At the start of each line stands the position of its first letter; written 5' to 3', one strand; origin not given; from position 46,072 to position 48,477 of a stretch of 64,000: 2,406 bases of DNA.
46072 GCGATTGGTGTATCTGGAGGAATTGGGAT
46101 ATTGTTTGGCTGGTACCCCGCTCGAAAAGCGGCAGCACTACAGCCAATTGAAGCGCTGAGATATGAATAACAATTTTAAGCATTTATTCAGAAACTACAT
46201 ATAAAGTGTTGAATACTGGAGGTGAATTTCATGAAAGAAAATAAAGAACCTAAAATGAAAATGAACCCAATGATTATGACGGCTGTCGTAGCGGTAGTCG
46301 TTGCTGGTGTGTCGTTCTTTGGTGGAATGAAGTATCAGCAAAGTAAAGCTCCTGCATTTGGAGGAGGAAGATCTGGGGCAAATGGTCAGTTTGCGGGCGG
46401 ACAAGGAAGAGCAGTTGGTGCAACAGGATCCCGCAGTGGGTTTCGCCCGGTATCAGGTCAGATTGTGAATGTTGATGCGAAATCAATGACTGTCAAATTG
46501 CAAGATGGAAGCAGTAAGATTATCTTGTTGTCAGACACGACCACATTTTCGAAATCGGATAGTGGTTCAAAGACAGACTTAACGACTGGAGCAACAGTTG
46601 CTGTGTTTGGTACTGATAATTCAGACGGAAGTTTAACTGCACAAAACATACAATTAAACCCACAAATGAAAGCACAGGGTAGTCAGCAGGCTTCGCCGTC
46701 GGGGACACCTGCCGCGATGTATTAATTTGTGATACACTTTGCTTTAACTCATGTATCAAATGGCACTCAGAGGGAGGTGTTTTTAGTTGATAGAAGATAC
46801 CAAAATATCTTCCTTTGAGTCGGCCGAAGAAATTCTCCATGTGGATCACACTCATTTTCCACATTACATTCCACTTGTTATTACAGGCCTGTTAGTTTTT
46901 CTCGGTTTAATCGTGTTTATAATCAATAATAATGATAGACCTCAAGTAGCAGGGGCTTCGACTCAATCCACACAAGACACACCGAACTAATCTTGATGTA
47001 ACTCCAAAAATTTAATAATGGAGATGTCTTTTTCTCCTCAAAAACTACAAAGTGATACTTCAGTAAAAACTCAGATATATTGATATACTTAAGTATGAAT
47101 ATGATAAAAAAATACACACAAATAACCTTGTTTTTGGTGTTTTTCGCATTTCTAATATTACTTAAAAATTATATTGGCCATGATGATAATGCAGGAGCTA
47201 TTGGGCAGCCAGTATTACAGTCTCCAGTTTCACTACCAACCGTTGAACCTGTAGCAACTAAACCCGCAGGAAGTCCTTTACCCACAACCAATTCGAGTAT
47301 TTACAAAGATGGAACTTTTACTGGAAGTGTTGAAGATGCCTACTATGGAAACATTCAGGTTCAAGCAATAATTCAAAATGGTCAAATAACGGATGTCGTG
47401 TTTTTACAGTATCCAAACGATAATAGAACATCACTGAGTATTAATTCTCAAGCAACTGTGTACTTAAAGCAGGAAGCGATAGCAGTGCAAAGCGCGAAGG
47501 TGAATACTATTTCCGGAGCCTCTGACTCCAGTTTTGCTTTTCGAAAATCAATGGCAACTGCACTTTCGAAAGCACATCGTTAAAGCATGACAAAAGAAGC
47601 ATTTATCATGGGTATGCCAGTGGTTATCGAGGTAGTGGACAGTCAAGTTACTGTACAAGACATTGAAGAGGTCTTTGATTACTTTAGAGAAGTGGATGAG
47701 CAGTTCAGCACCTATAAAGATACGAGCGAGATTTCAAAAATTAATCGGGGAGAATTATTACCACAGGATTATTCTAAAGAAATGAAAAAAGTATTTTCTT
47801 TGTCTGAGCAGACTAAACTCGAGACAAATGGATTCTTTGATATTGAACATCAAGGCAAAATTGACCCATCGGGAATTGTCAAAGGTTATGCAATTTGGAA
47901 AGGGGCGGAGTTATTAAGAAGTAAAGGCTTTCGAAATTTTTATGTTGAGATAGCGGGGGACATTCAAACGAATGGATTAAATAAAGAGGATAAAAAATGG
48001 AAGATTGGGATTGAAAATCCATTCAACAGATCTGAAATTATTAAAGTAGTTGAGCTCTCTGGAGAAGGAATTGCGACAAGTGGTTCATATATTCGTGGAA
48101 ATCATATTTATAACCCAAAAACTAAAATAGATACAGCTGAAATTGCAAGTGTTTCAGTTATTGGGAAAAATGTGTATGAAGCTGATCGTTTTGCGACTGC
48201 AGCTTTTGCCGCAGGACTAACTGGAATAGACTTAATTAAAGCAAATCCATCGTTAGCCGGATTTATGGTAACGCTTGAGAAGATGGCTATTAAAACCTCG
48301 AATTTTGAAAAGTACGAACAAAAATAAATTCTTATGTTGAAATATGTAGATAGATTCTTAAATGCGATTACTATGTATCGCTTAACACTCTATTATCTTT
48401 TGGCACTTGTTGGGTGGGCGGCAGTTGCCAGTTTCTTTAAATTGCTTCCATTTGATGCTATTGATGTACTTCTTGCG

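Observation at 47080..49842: Compact flavinylation-dependent candidate transmembrane electron-transfer system: FMN-binding protein, ApbE, and a membrane-domain/FNR-like fusion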

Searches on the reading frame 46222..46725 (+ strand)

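Call 3: search_protein_families(library=pfam, proteins=[window:46222-46725:+], max_evalue=0.01)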
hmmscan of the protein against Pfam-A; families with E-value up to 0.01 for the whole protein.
window:46222-46725:+ (167 aa): 2 families
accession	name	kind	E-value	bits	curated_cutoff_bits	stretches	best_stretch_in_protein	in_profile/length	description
PF18914.6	DUF5666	-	2e-06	28.4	27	1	79-143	2-59/60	Domain of unknown function (DUF5666)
PF18018.7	DNA_pol_D_N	-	0.006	17.2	25.6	1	87-142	81-128/129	DNA polymerase delta subunit OB-fold domain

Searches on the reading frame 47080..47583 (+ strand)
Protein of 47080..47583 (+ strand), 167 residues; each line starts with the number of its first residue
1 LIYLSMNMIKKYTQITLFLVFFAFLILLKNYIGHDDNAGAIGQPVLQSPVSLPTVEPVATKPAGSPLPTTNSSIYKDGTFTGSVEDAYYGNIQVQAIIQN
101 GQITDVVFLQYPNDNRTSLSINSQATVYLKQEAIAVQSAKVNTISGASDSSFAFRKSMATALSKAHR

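Call 3: search_protein_families(library=pfam, proteins=[window:47080-47583:+], max_evalue=0.01)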
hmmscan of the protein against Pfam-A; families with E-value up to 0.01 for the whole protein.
window:47080-47583:+ (167 aa): 1 family
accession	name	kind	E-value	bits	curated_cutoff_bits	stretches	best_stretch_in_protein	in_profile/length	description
PF04205.19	FMN_bind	-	1.5e-05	26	22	1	88-162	2-76/77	FMN-binding domain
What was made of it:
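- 47101..47583 (+): FMN_bind gene. The longest ORF starts at TTG 47080, but the likely start is ATG 47101 or 47095. It encodes an N-terminal MIKK + hydrophobic anchor, a Pro/Ser/Thr-rich linker, and a small FMN-binding domain of about 90 aa. Call 3 gives PF04205 at 26 bits (GA 22).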

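Call 4: search_protein_families(library=ncbifam, proteins=[window:47080-47583:+], max_evalue=0.01)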
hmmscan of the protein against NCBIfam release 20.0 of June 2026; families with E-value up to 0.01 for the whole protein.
window:47080-47583:+ (167 aa): 0 families

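Call 58: search_solved_structures(query=A3, max_evalue=1, show_alignments=3)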
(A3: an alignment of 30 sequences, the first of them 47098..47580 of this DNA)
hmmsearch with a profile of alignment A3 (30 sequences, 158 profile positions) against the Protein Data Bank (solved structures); distinct sequences matched with E-value up to 1: 34.
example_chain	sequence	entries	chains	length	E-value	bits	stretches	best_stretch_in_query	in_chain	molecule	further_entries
8p2a_A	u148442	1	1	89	1.1e-21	80.6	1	71-157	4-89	FMN-binding domain-containing protein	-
6sa8_A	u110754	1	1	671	2.4e-07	34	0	53-107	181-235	ring-like DARPin-Armadillo fusion H83_D01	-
8p2b_A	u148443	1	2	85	9.4e-07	32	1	77-157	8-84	Clostridiaceae bacterium FMN4 domain 1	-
6sa7_A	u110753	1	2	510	1.2e-06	31.7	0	53-107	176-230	DARPin-Armadillo fusion C8long83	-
6s9o_A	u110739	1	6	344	1.7e-06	31.2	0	82-111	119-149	designed Armadillo repeat protein with internal Lock1 fused to target peptide KRKRKLKFKR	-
5mfm_A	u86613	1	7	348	2.4e-06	30.7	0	82-107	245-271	YIIIM6AII_GS11_(KR)5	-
5mfm_C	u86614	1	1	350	2.5e-06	30.6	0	82-107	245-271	Importin subunit alpha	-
6s9l_A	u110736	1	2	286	5.8e-06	29.5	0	82-111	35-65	KR4KLSF Lock1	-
4pls_A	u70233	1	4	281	6.8e-06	29.2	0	82-107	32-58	Arm00010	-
4plq_A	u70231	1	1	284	7.3e-06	29.1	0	82-107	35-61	Arm00011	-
4plr_A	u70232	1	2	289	1.3e-05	28.3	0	82-107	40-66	Arm00008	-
6s9m_A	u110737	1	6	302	1.4e-05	28.2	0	82-107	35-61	Lock2_KRKRKAKITW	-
6s9n_A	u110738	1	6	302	1.4e-05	28.2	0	82-107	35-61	Lock2_KRKRKAKLSF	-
3o6u_A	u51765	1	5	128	1.5e-05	28.1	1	118-157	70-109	uncharacterized protein CPE2226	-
5aei_A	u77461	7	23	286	1.6e-05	28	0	82-107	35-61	DESIGNED ARMADILLO REPEAT PROTEIN YIIIM5AII | YIIIM5AII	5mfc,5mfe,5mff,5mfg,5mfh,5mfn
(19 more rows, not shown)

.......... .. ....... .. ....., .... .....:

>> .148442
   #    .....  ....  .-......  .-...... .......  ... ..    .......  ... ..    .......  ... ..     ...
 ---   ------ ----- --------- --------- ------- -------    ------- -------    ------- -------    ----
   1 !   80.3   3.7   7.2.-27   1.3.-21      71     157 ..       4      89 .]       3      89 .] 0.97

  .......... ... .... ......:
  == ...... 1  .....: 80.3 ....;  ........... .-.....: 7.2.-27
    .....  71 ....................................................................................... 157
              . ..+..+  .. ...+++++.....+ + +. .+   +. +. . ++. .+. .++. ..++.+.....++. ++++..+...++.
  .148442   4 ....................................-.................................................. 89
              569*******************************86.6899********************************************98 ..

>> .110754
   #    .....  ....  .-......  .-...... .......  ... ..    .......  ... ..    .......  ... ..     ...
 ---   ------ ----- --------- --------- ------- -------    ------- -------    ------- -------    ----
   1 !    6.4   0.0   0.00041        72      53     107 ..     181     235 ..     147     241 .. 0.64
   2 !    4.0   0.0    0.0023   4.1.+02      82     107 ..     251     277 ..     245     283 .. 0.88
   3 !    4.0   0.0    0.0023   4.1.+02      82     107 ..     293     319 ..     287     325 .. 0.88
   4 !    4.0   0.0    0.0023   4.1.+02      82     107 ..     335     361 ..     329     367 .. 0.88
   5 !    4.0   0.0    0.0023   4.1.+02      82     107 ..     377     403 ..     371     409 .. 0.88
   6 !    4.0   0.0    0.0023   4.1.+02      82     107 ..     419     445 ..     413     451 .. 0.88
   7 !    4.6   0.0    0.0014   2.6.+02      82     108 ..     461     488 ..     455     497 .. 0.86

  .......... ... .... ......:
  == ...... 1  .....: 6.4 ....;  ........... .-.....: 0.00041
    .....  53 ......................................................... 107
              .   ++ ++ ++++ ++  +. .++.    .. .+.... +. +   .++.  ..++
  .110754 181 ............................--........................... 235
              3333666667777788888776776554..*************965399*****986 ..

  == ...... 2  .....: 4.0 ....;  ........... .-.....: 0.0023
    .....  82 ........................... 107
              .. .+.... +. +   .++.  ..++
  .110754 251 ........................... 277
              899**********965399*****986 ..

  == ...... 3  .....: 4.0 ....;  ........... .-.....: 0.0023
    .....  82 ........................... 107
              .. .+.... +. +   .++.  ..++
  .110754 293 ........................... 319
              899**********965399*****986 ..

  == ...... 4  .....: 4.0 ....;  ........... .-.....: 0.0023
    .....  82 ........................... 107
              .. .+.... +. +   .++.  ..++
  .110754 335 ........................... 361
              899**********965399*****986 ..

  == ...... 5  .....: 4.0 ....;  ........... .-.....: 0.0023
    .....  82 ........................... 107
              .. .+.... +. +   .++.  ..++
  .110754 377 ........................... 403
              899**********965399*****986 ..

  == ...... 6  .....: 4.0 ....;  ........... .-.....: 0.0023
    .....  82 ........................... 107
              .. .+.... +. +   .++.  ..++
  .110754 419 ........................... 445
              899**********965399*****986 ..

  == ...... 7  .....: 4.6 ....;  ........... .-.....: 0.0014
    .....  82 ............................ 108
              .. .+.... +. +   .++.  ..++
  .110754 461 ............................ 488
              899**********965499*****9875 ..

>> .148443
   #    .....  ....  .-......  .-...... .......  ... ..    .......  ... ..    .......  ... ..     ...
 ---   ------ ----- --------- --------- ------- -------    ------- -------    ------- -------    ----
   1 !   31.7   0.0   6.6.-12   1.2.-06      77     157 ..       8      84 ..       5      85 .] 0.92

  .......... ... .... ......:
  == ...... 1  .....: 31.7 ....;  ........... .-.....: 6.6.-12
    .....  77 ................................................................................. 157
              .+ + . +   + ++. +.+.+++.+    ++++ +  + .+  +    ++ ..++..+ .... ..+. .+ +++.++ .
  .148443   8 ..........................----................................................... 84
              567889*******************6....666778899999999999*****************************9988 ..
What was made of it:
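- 47101..47583 (+): Call 58 gives the best solved relative as 8p2a_A (SaFMN3-D2), E=1.1e-21.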

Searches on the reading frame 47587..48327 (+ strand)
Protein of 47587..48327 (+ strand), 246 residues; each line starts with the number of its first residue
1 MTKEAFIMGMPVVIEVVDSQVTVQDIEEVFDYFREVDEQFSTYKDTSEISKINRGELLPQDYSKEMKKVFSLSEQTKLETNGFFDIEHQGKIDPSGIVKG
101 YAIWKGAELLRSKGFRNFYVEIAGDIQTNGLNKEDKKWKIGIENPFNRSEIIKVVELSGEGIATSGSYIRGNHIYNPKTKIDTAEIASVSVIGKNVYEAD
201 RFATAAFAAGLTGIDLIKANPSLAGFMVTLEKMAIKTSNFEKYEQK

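Call 3: search_protein_families(library=pfam, proteins=[window:47587-48327:+], max_evalue=0.01)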
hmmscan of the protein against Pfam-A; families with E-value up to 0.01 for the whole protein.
window:47587-48327:+ (246 aa): 1 family
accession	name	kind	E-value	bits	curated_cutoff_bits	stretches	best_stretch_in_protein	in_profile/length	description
PF02424.20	ApbE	-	2.8e-42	145.5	25.6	2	91-221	125-259/266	ApbE family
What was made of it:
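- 47587..48327 (+): Short, leaderless ApbE-family FAD:protein FMN transferase (246 aa). Call 3: PF02424, E=2.8e-42.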

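Call 4: search_protein_families(library=ncbifam, proteins=[window:47587-48327:+], max_evalue=0.01)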
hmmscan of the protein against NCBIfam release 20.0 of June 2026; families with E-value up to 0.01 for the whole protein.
window:47587-48327:+ (246 aa): 1 family
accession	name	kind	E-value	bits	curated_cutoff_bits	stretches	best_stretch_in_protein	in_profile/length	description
NF007774.0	PRK10461.1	equivalog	8e-22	77.6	498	1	92-237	181-336/351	FAD:protein FMN transferase ApbE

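Call 25: search_solved_structures(query=window:47587-48327:+, max_evalue=0.001, show_alignments=2)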
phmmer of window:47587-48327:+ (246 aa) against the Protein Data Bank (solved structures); distinct sequences matched with E-value up to 0.001: 12.
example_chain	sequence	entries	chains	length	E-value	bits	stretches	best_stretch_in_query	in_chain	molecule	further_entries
6nxi_A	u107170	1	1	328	1.2e-17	67.8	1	54-220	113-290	FAD:protein FMN transferase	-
4xgw_A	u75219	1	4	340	1.5e-16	64.2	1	92-237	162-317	FAD:protein FMN transferase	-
6nxj_A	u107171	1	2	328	2.6e-16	63.5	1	54-220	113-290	FAD:protein FMN transferase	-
2o18_A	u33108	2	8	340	5.4e-16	62.4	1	92-237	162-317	Thiamine biosynthesis lipoprotein apbE | FAD:protein FMN transferase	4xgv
5mgy_H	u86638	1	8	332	1.8e-15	60.7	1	91-241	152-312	FAD:protein FMN transferase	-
3pnd_A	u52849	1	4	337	2.6e-15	60.2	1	92-237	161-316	Thiamine biosynthesis lipoprotein ApbE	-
4xgx_A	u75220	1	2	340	9e-15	58.4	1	92-237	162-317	FAD:protein FMN transferase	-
7esa_A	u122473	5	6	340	1.3e-13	54.6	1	87-240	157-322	FAD:protein FMN transferase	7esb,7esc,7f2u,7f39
1vrm_A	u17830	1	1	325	4.7e-11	46.3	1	87-244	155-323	hypothetical protein TM1553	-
4xdt_A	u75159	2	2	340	9e-05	25.7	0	91-223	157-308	FAD:protein FMN transferase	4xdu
4ifu_A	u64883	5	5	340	0.0006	23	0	91-223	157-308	FAD:protein FMN transferase | Thiamine biosynthesis lipoprotein ApbE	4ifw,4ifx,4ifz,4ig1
7mgt_A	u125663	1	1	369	0.00075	22.7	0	91-223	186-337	FAD:protein FMN transferase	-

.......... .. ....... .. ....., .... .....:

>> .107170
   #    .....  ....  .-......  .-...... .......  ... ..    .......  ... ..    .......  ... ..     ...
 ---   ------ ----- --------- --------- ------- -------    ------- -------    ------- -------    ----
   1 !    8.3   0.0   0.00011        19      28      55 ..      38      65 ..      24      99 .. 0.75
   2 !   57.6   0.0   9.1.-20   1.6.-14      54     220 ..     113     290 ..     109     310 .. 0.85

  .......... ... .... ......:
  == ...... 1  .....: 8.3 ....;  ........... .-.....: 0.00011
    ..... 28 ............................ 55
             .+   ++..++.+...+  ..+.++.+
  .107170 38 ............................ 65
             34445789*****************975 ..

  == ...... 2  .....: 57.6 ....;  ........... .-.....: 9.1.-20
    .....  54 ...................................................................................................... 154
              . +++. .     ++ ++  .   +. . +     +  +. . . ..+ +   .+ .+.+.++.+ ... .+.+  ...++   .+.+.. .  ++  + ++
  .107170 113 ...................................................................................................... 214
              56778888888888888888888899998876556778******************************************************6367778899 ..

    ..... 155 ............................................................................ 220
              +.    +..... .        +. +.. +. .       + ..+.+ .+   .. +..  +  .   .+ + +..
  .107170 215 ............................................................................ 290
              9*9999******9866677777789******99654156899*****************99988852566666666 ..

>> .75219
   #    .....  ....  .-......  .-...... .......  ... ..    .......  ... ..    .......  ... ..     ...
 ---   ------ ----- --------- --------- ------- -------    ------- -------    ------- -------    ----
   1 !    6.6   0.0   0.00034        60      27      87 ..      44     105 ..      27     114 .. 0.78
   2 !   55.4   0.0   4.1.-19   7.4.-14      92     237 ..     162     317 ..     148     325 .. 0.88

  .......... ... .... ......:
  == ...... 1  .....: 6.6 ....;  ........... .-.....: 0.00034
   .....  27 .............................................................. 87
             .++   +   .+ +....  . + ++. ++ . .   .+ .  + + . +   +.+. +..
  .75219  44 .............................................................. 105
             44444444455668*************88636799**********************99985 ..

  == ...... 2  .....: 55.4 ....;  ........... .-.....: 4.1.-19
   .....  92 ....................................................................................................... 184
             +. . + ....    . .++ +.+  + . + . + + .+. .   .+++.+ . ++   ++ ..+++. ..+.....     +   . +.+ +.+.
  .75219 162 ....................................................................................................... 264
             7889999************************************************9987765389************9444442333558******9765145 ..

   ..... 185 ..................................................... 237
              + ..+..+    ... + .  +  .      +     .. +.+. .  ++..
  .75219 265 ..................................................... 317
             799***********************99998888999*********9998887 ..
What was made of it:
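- On ApbE FAD:protein FMN transferase (PF02424): The alignment to V. cholerae ApbE keeps DxSxxxKG, ATSGxY, H-I-x-x-P and ADxxAT (call 25).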
